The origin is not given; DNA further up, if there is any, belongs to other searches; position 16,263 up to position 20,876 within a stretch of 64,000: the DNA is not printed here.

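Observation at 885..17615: ADP-heptose based glycan-assembly locus in a Gram-positive high-GC genome (candidate undescribed heptoglycan / glycoconjugate system)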

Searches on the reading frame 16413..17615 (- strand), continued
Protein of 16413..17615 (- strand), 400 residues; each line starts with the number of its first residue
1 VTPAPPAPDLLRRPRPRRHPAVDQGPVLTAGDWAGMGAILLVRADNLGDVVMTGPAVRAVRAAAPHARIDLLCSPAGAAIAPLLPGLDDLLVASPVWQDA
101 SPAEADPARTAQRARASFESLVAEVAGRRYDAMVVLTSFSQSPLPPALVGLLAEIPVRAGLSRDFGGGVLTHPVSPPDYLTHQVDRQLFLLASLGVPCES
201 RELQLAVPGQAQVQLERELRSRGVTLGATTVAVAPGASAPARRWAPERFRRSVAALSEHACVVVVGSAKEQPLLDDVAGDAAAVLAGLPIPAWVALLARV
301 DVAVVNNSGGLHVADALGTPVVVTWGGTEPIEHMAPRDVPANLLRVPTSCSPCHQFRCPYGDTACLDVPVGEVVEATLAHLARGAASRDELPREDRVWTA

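Call 67: find_encoding_contigs(protein=P0122, flank=10000, max_places=2)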
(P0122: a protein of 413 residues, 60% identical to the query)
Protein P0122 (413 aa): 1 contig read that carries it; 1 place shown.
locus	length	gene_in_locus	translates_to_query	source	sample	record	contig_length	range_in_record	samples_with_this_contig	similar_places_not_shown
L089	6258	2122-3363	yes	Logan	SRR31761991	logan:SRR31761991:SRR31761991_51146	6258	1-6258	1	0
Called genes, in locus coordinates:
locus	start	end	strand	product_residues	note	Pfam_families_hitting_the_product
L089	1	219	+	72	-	?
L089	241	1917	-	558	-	PF00270:DEAD, PF00271:Helicase_C, PF16124:RecQ_Zn_bind (weak)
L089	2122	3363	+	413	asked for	PF01075:Glyco_transf_9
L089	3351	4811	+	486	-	PF00294:PfkB, PF01467:CTP_transf_like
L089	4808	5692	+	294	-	PF00535:Glycos_transf_2, PF13641:Glyco_tranf_2_3 (weak)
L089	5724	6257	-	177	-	?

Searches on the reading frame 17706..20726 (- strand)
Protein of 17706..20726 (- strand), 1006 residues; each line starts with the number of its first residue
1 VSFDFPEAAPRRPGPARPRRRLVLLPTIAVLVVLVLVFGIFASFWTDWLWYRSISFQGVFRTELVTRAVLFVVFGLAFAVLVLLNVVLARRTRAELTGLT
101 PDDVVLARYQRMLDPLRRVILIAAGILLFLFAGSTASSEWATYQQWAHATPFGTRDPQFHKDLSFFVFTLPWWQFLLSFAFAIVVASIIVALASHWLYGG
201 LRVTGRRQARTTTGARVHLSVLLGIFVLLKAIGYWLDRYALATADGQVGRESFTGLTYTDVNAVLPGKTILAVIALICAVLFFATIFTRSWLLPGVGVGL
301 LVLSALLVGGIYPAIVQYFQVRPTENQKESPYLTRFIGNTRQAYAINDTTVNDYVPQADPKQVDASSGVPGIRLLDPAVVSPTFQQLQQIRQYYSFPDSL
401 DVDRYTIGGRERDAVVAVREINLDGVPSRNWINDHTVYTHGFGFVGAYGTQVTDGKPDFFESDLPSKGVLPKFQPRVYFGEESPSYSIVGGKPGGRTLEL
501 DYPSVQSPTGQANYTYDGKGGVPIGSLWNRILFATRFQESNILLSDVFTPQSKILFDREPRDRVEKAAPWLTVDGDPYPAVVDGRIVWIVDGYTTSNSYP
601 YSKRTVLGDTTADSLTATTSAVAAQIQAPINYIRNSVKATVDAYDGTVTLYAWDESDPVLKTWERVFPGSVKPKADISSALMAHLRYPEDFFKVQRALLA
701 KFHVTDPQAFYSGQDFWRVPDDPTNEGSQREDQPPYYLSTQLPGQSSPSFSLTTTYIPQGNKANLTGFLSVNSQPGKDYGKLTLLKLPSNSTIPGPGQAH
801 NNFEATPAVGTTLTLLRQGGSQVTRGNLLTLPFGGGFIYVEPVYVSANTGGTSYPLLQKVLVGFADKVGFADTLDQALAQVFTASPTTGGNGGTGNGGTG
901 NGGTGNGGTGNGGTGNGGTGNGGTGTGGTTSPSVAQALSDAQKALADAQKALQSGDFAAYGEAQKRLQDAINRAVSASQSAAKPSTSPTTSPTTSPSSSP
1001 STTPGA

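Call 7: search_protein_families(library=pfam, proteins=[window:17706-20726:-], max_evalue=0.001)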
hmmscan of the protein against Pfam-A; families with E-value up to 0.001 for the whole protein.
window:17706-20726:- (1006 aa): 1 family
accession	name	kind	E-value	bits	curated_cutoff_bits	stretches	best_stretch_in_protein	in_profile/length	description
PF03699.18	UPF0182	-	3.8e-282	938.5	27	1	25-816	2-770/770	Uncharacterised protein family (UPF0182)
